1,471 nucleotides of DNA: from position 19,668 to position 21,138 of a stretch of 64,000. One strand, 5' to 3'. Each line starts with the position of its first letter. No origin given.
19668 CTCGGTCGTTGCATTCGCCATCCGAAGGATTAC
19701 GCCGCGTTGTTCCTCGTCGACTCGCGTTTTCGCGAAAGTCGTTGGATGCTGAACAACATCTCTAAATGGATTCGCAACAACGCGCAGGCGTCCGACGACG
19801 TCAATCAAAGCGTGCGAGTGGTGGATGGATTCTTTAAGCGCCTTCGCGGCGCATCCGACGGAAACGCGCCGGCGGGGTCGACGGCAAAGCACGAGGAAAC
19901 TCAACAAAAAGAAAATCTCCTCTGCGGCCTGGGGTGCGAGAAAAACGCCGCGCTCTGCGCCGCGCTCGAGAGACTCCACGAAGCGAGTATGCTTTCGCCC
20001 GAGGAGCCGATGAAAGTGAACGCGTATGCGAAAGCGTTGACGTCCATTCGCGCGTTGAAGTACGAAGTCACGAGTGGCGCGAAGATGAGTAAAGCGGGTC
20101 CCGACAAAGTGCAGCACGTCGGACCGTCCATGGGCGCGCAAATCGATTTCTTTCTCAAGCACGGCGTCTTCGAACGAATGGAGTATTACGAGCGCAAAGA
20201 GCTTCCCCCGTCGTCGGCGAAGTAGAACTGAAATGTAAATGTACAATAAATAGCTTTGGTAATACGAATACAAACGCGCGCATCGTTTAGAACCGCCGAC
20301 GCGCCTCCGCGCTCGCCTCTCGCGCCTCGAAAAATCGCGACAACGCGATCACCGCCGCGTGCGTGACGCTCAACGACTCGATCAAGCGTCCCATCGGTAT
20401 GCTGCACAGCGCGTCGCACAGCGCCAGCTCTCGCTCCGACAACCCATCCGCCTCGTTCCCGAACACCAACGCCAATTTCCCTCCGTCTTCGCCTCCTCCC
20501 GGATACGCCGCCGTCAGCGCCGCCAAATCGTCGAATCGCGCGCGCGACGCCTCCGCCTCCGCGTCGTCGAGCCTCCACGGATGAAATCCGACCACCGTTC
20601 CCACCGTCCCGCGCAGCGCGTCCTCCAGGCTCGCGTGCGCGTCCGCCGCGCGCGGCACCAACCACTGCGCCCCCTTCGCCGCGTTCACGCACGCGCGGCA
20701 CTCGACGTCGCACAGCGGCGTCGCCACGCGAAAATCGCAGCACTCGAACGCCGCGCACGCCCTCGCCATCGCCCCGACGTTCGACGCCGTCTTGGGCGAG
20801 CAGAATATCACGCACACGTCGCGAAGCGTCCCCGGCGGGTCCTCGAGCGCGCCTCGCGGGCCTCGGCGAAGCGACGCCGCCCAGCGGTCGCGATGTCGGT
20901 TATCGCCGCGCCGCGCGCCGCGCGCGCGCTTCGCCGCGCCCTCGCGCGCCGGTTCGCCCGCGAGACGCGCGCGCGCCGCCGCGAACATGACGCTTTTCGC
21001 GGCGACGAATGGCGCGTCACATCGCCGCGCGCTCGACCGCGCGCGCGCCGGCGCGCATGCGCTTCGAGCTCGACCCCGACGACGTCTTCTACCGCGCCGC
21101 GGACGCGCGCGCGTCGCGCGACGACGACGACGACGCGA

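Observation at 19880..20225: Fe-S (Rad3/FANCJ-type) helicase carrying a C-terminal DNA polymerase beta-like 8-kDa HhH/lyase domain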

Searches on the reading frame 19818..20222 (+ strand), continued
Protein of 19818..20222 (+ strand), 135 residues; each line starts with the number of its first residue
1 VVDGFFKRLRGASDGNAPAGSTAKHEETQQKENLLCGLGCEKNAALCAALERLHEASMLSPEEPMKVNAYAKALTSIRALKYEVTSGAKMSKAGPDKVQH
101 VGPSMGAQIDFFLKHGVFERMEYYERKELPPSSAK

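Call 48: list_cluster_members(proteins=[P0193, P0190, P0192, P0218, P0237, P0249, P0229, P0267, P0021, P0088])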
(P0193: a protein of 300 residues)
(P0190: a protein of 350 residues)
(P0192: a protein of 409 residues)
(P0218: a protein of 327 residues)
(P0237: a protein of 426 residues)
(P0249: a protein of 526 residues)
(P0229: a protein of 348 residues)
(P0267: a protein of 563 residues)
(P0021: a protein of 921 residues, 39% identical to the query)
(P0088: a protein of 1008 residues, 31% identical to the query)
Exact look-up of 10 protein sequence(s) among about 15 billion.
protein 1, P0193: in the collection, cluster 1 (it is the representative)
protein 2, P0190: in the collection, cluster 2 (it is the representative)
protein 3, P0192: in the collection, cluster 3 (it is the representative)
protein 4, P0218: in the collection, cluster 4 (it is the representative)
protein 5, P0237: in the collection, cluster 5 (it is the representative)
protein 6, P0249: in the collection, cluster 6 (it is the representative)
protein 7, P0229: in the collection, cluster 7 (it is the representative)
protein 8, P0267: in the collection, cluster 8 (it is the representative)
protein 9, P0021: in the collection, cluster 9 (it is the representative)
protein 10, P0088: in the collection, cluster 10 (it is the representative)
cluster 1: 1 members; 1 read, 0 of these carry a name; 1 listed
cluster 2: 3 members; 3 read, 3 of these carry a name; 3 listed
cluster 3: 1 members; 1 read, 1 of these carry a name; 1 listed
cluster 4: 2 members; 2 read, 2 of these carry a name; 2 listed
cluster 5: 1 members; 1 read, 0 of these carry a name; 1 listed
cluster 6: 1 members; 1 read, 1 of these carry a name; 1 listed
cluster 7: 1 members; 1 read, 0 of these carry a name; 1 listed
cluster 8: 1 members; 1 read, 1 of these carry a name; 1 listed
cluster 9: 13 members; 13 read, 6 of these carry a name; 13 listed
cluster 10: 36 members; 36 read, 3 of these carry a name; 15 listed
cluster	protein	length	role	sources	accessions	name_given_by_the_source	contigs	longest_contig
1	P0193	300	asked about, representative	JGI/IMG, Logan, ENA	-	-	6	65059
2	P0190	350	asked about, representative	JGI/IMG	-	DNA polymerase/3'-5' exonuclease PolX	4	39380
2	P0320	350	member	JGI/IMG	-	DNA polymerase/3'-5' exonuclease PolX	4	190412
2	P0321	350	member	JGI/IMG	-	DNA polymerase/3'-5' exonuclease PolX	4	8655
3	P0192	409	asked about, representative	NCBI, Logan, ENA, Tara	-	strand:- start:798 stop:2027 length:1230 start_codon:yes stop_codon:yes gene_type:complete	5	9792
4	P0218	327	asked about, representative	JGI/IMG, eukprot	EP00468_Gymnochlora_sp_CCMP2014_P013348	CAMPEP_0167765264 /NCGR_PEP_ID=MMETSP0110_2-20121227/14573_1 /TAXON_ID=629695 ...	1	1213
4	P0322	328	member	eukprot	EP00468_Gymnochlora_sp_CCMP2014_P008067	CAMPEP_0167755418 /NCGR_PEP_ID=MMETSP0110_2-20121227/8809_1 /TAXON_ID=629695 ...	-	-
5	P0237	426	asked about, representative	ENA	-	-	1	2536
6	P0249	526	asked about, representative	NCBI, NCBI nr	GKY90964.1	hypothetical protein MPSEU_000069200 [Mayamaea pseudoterrestris]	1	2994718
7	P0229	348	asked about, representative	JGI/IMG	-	-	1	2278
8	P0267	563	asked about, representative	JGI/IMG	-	hypothetical protein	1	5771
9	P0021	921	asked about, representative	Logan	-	-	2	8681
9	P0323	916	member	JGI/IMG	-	Fanconi anemia group J protein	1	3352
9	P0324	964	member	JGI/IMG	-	Fanconi anemia group J protein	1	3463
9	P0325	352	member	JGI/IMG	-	Fanconi anemia group J protein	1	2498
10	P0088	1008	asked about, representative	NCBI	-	-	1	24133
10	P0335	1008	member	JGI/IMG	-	regulator of telomere elongation helicase 1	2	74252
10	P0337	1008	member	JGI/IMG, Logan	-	regulator of telomere elongation helicase 1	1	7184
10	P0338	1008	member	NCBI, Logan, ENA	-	-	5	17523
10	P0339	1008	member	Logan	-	-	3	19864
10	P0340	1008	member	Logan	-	-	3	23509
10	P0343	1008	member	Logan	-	-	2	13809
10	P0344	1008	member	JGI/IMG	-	-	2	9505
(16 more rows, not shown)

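Call 52: find_homologous_proteins(query=P0193, max_evalue=0.001)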
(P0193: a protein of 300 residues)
Query P0193 (300 aa): 9 proteins with E <= 0.001 among 538 candidates.
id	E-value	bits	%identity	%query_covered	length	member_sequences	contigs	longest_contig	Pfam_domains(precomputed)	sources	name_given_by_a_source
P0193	3.4e-206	702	100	100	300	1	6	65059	PF14716.14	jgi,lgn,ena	-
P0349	1.1e-168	579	82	97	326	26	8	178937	PF14716.14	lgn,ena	-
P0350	6.0e-131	455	66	99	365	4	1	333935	PF14716.14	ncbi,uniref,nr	ncbi:hypothetical protein BE221DRAFT_78223 [Ostreococcus tauri]|uniref:Crossover junction endonuclea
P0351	4.9e-121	422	62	99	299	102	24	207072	PF14716.14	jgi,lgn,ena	-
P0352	4.0e-120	419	63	98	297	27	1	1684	PF14716.14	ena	-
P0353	4.9e-120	419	63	97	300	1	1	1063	PF14716.14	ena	-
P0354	1.1e-117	411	62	98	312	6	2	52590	PF14716.14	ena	-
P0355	1.2e-107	378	58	99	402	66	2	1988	PF14716.14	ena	-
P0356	1.6e-74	269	65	61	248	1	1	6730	-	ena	-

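Call 55: find_encoding_contigs(protein=P0190, flank=8000, max_places=1)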
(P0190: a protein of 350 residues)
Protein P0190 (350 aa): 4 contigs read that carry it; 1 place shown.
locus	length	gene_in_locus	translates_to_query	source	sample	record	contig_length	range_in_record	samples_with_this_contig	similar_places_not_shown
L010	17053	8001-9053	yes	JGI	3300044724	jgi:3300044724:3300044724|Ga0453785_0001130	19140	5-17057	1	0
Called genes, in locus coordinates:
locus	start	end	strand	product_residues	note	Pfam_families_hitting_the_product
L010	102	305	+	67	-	PF02672:CP12 (weak)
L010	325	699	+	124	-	-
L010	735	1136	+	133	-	-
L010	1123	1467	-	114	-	-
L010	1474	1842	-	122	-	PF19058:DUF5754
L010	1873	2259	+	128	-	-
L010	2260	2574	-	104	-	-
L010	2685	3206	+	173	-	PF05118:Asp_Arg_Hydrox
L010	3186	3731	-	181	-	PF00265:TK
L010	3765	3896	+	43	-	-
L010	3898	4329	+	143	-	PF19141:DUF5824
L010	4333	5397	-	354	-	PF25164:CoiA_N, PF25169:DUF7830 (faint)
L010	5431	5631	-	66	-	-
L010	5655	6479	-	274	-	-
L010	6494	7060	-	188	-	-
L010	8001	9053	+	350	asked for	PF14716:HHH_8, PF12482:DUF3701 (faint), PF12826:HHH_2 (faint), PF14716:HHH_8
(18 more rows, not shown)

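Call 62: search_protein_families(library=pfam, proteins=[P0193, P0349, P0350, P0351, P0354, P0355], max_evalue=5)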
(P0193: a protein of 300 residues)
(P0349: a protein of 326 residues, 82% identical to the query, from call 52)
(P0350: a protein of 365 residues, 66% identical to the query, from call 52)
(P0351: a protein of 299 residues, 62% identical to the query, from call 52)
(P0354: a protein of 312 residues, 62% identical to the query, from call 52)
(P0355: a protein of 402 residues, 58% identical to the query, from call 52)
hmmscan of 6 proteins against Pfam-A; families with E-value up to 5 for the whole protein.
P0193 (300 aa): 2 families
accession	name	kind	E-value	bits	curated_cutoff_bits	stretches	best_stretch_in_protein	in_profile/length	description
PF14716.13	HHH_8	-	6.3e-09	36.5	30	1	203-278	2-72/73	Helix-hairpin-helix domain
PF18953.6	SAP_new25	-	0.074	13.1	26.3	0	134-145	11-22/51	SAP domain-containing new25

P0349 (326 aa): 2 families
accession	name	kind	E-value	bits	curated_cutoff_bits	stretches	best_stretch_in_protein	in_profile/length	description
PF14716.13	HHH_8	-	2.2e-11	44.4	30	1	223-298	2-72/73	Helix-hairpin-helix domain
PF18953.6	SAP_new25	-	0.038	14.1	26.3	1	154-166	11-23/51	SAP domain-containing new25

P0350 (365 aa): 3 families
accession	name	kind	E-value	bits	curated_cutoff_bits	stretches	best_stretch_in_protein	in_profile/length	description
PF14716.13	HHH_8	-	1.2e-10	42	30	1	273-347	2-72/73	Helix-hairpin-helix domain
PF21826.1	DUF6887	-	0.029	15.1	24.2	1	52-69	3-20/62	Family of unknown function (DUF6887)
PF12760.12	Zn_ribbon_IS1595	-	0.92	10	25.4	1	98-133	14-41/46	Transposase zinc-ribbon domain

P0351 (299 aa): 1 family
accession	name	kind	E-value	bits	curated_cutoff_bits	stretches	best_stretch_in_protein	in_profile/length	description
PF14716.13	HHH_8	-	2.5e-10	41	30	1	207-280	2-71/73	Helix-hairpin-helix domain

P0354 (312 aa): 1 family
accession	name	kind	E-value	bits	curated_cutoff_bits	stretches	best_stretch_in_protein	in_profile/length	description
PF14716.13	HHH_8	-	2.9e-10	40.8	30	1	221-295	2-72/73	Helix-hairpin-helix domain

P0355 (402 aa): 3 families
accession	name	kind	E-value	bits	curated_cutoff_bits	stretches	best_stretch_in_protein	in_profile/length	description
PF14716.13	HHH_8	-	1.6e-10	41.6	30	1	310-383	2-71/73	Helix-hairpin-helix domain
PF21826.1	DUF6887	-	0.046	14.4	24.2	1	90-107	3-20/62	Family of unknown function (DUF6887)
PF12760.12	Zn_ribbon_IS1595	-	0.2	12.1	25.4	1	137-171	15-40/46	Transposase zinc-ribbon domain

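Call 71: fold_search(model_id=the predicted structure, library=viral)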
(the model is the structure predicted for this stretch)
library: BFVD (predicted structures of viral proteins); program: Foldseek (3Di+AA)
matches with E <= 10: 52; with E <= 0.001: 2
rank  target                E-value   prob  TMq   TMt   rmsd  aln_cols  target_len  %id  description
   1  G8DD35                2.3e-05  1.00  0.67  0.33   8.4       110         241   28  (no name in the UniProt tables at hand)
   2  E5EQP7                2.5e-04  1.00  0.68  0.26   3.9       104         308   26  (no name in the UniProt tables at hand)
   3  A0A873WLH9            3.4e-03  1.00  0.64  0.46   3.5        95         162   19  (no name in the UniProt tables at hand)
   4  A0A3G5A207            7.1e-03  1.00  0.62  0.45   3.3       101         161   16  DNA polymerase family X protein [Harvfovirus sp.]
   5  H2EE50                4.5e-02  1.00  0.55  0.63   6.0       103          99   14  Putative DNA polymerase family X [Moumouvirus sp. 'Monve']
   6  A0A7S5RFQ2            4.7e-02  1.00  0.66  0.25   1.9        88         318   32  (no name in the UniProt tables at hand)
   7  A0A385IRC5            6.7e-02  1.00  0.59  0.29   4.1        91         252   18  (no name in the UniProt tables at hand)
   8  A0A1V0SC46            9.4e-02  1.00  0.55  0.20   2.8        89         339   13  DNA-directed DNA polymerase [Catovirus CTV1]
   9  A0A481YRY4            1.3e-01  0.98  0.56  0.11  14.6        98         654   19  DNA ligase [Marseillevirus LCMAC101]
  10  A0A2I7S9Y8            4.5e-01  0.96  0.53  0.25   2.5        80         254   15  (no name in the UniProt tables at hand)
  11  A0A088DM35            2.1e+00  0.06  0.25  0.17  17.7       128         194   16  Putative latency-related protein (Fragment) [White spot syndrome virus]
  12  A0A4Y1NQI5            2.2e+00  0.11  0.28  0.12  14.3        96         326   11  RNA-directed RNA polymerase catalytic subunit (Fragment) [Influenza B virus]
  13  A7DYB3                3.7e+00  0.06  0.23  0.24   9.3        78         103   17  (no name in the UniProt tables at hand)
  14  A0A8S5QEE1            4.0e+00  0.12  0.23  0.30   6.9        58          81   17  Tyrosine recombinase [Siphoviridae sp. ctr2f5]
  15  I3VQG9                4.7e+00  0.06  0.21  0.18  12.7        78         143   15  B35.1 [miniopterid betaherpesvirus 1]
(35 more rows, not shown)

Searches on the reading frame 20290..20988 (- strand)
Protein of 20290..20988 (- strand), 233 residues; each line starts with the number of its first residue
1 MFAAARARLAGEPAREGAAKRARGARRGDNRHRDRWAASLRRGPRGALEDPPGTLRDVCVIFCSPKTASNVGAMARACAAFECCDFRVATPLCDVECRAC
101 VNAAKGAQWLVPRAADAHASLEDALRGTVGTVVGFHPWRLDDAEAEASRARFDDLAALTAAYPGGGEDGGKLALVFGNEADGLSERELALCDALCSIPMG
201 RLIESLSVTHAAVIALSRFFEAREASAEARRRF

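Call 66: search_protein_families(library=pfam, proteins=[window:20290-20988:-], max_evalue=0.1)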
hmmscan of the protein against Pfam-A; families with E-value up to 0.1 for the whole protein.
window:20290-20988:- (233 aa): 1 family
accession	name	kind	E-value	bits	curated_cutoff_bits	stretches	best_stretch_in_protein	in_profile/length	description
PF00588.24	SpoU_methylase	-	5.8e-20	72.3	29.7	1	58-216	2-141/142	SpoU rRNA Methylase family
